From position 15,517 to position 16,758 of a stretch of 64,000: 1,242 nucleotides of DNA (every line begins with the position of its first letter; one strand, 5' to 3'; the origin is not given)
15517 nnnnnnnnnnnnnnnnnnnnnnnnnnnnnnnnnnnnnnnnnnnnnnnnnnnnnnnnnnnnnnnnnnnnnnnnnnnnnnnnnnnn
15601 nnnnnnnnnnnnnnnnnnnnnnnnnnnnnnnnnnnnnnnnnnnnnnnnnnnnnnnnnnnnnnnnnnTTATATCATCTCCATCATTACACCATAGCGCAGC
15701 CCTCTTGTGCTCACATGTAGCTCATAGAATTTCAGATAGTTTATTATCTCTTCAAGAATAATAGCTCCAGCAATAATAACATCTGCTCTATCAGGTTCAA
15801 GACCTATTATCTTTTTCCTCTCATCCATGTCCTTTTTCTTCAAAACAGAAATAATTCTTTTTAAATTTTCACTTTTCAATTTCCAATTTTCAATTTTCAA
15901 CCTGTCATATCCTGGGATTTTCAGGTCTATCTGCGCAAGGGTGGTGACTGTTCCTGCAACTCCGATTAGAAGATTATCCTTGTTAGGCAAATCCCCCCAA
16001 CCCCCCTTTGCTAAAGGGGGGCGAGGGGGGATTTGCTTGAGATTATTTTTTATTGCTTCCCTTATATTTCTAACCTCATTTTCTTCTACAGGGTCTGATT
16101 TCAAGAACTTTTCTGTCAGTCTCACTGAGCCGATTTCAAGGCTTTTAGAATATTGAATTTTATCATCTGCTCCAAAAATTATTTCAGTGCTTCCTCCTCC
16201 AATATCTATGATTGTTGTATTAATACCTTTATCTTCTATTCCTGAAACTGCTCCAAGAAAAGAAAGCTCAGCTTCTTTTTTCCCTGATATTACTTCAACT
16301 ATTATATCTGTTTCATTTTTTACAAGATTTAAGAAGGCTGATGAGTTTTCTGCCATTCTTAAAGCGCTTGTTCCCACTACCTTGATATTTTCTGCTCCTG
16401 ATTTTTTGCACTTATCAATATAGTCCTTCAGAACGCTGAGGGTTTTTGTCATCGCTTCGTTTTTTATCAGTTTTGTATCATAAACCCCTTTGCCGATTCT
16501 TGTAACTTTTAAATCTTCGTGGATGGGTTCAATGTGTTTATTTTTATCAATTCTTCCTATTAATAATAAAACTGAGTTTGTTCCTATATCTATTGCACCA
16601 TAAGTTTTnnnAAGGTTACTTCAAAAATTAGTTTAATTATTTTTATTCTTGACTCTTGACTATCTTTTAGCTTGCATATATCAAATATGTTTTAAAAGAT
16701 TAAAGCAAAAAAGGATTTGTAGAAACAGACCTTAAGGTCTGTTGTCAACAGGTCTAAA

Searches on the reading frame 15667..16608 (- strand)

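Call 70: search_protein_families(library=pfam, proteins=[window:15667-16608:-], max_evalue=0.000001)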
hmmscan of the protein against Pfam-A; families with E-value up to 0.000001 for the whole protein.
window:15667-16608:- (313 aa): 1 family
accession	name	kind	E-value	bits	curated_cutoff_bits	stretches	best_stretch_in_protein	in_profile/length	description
PF02541.22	Ppx-GppA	-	1e-63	215.9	27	1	22-312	6-281/285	Ppx/GppA phosphatase family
